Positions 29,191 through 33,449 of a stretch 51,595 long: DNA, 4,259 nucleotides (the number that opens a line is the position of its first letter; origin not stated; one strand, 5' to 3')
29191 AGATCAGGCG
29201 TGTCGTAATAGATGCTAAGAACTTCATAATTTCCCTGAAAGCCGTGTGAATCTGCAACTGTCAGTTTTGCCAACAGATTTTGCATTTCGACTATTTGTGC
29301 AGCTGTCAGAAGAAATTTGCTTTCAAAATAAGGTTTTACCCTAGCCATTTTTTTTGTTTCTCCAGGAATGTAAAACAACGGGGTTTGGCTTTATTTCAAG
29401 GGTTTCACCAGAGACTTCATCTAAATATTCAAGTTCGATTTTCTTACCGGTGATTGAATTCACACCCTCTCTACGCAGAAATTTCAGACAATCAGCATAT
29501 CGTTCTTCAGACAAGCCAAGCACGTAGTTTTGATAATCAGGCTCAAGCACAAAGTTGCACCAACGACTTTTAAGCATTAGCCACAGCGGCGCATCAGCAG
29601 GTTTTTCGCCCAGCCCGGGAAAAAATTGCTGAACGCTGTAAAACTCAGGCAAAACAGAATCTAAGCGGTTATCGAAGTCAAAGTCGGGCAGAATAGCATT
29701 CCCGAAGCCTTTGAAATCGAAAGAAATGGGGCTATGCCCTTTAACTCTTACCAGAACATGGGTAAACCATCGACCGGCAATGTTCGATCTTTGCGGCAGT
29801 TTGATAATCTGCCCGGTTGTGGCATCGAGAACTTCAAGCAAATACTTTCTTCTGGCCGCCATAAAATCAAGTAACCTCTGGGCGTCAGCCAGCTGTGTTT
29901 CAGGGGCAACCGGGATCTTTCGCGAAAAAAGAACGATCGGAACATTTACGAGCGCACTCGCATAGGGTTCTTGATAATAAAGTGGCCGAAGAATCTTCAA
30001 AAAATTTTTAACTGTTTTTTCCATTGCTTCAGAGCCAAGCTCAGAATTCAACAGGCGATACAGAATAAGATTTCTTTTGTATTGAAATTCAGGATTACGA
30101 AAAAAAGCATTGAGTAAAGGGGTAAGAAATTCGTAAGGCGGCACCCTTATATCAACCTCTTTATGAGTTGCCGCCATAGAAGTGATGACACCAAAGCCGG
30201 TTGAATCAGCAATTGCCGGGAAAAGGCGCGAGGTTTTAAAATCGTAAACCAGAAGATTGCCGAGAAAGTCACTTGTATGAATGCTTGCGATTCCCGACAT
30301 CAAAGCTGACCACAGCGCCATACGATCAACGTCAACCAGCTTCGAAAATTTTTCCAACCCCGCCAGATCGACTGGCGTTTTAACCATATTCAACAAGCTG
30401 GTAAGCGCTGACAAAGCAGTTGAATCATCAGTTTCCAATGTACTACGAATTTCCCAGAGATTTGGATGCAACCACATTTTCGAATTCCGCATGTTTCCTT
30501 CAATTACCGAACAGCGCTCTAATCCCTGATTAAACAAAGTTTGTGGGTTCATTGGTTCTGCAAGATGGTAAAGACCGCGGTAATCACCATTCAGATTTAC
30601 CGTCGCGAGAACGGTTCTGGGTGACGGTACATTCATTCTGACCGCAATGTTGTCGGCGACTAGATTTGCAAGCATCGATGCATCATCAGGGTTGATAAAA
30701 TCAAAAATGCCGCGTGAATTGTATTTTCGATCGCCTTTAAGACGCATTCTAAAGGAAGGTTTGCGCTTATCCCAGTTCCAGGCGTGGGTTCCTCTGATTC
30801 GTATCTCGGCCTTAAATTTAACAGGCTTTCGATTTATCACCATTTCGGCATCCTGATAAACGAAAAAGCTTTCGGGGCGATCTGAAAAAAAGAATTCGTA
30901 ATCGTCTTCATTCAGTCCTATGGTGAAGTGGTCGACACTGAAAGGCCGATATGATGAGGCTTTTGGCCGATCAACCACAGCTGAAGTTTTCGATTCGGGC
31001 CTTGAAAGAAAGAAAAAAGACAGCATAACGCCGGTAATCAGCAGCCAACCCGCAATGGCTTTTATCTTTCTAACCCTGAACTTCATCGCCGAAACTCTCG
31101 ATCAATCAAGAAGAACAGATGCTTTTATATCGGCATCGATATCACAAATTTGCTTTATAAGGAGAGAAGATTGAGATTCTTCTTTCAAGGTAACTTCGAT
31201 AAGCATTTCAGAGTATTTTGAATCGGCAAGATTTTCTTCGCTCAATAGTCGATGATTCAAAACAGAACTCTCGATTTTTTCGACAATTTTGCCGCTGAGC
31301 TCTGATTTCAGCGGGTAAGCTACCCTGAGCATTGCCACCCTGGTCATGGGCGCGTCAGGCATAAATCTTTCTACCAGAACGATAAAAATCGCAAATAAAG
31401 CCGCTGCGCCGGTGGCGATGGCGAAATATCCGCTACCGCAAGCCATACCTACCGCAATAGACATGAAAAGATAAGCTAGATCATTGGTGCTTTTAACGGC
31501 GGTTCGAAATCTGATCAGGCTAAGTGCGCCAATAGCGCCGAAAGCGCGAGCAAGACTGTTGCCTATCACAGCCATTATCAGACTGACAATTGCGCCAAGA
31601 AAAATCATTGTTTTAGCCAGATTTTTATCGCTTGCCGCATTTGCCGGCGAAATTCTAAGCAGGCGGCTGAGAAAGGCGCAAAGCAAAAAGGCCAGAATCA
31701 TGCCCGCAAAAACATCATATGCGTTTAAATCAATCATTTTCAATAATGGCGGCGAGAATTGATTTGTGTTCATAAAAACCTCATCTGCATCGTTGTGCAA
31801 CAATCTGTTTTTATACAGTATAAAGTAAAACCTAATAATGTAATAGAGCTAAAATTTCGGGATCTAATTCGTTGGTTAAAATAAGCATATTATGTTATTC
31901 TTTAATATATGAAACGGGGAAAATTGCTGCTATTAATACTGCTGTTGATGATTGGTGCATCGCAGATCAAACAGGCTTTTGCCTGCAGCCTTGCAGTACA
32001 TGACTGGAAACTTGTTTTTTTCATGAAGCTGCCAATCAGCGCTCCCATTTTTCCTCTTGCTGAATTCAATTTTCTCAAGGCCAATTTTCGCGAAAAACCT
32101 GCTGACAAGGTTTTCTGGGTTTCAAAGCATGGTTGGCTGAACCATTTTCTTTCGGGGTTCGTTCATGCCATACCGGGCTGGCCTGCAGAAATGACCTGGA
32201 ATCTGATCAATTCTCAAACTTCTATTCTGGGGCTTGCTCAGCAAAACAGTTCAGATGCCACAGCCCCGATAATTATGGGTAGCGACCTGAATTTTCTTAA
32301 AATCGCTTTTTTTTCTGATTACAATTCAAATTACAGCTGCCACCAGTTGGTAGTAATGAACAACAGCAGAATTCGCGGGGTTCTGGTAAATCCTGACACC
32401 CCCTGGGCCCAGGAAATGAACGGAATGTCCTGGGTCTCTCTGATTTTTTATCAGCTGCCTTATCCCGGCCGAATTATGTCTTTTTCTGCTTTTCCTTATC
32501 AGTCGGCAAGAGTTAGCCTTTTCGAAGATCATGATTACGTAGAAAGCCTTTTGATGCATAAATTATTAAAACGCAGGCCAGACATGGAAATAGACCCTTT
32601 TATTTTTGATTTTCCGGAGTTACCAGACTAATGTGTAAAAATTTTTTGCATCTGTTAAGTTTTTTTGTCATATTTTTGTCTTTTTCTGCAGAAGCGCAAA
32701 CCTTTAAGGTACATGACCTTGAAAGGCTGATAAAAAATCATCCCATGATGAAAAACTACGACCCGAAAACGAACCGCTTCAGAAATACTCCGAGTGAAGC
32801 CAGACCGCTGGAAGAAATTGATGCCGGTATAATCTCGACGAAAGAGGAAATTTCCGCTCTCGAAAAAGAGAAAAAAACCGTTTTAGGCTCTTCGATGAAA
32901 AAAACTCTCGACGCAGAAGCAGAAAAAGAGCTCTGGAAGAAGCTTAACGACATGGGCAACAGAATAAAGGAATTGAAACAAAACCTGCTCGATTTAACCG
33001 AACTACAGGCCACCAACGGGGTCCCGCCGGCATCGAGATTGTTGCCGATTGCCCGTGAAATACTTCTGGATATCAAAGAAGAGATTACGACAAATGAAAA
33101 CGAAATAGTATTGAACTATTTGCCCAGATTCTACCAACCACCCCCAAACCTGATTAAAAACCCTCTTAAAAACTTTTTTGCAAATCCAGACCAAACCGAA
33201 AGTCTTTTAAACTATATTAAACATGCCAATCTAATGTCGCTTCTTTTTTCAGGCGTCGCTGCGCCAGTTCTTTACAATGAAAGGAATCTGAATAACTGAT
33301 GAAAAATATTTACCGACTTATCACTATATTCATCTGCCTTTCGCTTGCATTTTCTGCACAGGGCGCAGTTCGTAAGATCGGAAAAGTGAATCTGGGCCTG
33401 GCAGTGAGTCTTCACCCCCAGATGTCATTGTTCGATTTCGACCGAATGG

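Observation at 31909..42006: Eight-gene coupled locus: 3 pseudopilins interleaved with 3 Skp/OmpH-like paralogs, ending in a 1602-aa secreted protein, with no assembly machinery nearby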

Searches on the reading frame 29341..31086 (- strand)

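Call 7: search_protein_families(library=pfam, proteins=[window:29341-31086:-], max_evalue=0.001)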
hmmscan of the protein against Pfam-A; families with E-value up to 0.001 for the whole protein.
window:29341-31086:- (581 aa): 1 family
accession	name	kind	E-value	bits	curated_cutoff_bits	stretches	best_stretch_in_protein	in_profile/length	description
PF08757.17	CotH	-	9.3e-18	65.2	23.8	1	95-416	1-322/322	CotH kinase protein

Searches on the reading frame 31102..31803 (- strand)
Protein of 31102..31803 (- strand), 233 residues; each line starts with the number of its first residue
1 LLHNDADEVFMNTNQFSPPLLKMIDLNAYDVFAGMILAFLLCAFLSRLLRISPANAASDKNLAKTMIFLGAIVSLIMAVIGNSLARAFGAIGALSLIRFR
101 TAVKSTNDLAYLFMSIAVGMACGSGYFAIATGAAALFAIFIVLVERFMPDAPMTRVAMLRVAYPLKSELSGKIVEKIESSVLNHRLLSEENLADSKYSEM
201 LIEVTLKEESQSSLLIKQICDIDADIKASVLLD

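Call 7: search_protein_families(library=pfam, proteins=[window:31102-31803:-], max_evalue=0.001)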
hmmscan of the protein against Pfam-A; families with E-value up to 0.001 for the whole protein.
window:31102-31803:- (233 aa): 2 families
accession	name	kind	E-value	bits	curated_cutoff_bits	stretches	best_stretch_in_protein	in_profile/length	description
PF16316.10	DUF4956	-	5.4e-17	62.5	30.6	1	57-194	17-161/169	Domain of unknown function (DUF4956)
PF02308.21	MgtC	-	0.00071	20.4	31.4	0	67-146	30-117/121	MgtC family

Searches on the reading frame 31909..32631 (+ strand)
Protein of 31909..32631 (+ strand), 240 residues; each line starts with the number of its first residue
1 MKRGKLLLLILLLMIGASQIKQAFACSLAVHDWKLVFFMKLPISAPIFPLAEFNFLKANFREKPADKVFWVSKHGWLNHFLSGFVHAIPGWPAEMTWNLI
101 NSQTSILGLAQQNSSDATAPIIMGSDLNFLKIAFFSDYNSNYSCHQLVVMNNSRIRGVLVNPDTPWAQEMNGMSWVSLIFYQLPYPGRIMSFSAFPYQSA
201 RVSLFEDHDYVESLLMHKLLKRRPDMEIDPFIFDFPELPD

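Call 5: search_protein_families(library=pfam, proteins=[window:31909-32631:+], max_evalue=1)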
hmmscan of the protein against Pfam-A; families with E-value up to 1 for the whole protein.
window:31909-32631:+ (240 aa): 0 families

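Call 6: search_protein_families(library=ncbifam, proteins=[window:31909-32631:+], max_evalue=1)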
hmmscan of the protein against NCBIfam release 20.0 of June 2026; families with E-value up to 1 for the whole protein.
window:31909-32631:+ (240 aa): 0 families

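Call 85: search_solved_structures(query=A6, max_evalue=10)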
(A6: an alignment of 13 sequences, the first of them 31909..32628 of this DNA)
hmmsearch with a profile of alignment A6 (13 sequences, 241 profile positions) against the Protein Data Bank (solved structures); distinct sequences matched with E-value up to 10: 4.
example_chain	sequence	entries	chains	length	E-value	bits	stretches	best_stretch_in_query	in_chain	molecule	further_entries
5cwn_A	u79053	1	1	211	0.11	14.9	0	109-143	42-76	Designed helical repeat protein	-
3d6w_A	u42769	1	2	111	0.86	12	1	97-165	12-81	Methyl-accepting/DNA response regulator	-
5yam_A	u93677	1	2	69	0.94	11.9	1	144-178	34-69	C-C motif chemokine 5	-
6xeh_A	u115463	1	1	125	1.2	11.6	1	84-131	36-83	DE NOVO DESIGNED OR386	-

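Call 100: find_homologous_proteins(query=window:31909-32628:+, max_evalue=0.001)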
Query window:31909-32628:+ (240 aa): 26 proteins with E <= 0.001 among 575 candidates.
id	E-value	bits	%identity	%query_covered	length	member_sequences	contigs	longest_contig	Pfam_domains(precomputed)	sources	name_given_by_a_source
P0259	1.3e-158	544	98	100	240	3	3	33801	-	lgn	-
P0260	3.7e-104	366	67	92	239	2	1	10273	-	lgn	-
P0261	5.4e-101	355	64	91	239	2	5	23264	-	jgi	jgi:hypothetical protein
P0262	1.1e-99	351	62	96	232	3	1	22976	-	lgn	-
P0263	1.2e-96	341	60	98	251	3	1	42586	-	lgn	-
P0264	2.0e-95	337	60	100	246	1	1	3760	-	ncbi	-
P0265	6.3e-95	335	60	100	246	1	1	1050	-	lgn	-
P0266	3.3e-93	330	62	91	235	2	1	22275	-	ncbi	ncbi:MAG: hypothetical protein AB1403_02980 [Candidatus Riflebacteria bacterium]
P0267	7.8e-93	329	57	100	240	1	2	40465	-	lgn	-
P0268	8.3e-93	328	59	97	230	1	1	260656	-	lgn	-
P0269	2.8e-92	327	64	91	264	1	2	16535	-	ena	-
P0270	5.6e-91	322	57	100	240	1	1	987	-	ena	-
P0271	7.0e-90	319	62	91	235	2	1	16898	-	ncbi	ncbi:MAG: hypothetical protein ACOYXC_07165 [Candidatus Rifleibacteriota bacterium]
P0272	1.9e-88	314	57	100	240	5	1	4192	-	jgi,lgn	jgi:hypothetical protein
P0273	5.3e-84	300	59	90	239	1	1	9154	-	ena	-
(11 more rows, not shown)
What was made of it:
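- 31909..32631 (+): g1: 240-aa exported protein of unknown fold. The mature N-terminus is an invariant Cys-Ser-Leu-Ala-x-His-Asp-Trp. 26 homologs, and every one that carries a source name is from Riflebacteria (call 100).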

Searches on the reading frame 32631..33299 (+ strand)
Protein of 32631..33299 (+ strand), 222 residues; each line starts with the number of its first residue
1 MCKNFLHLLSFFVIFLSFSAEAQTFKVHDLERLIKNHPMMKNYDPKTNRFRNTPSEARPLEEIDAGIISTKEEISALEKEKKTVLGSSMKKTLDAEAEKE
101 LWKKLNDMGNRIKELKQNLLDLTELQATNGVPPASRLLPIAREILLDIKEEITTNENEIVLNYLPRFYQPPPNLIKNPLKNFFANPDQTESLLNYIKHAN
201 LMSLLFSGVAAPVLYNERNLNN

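Call 5: search_protein_families(library=pfam, proteins=[window:32631-33299:+], max_evalue=1)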
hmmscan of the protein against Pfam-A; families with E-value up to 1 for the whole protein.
window:32631-33299:+ (222 aa): 5 families
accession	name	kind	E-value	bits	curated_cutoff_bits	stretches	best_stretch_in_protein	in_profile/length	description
PF06825.17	HSBP1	-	0.0057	16.9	28.6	1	98-124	22-48/51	Heat shock factor binding protein 1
PF06009.19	Laminin_II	-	0.026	15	33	1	60-121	19-84/138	Laminin Domain II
PF03961.19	FapA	-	0.032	14.3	31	1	61-158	117-218/272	Flagellar Assembly Protein A beta solenoid domain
PF15153.11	CYTL1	-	0.074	13.4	27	1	122-168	8-56/133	Cytokine-like protein 1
PF01322.25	Cytochrom_C_2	-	0.14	13.5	26.5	1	69-128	37-96/121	Cytochrome C'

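Call 6: search_protein_families(library=ncbifam, proteins=[window:32631-33299:+], max_evalue=1)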
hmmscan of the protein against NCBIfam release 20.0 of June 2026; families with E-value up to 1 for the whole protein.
window:32631-33299:+ (222 aa): 4 families
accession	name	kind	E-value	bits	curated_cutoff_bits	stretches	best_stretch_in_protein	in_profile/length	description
TIGR04375.1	cyano_w_EgtBD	hypoth_equivalog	0.016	15.5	125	1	99-129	99-129/155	hercynine metabolism protein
TIGR00110.1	ilvD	equivalog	0.11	11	618.15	1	23-100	271-344/543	dihydroxy-acid dehydratase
TIGR03547.1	muta_rot_YjhT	subfamily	0.23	10.6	256.35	1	42-114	172-243/346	YjhT family mutarotase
NF010730.0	PRK14131.1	subfamily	0.24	10.1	416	1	42-113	201-271/384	N-acetylneuraminate epimerase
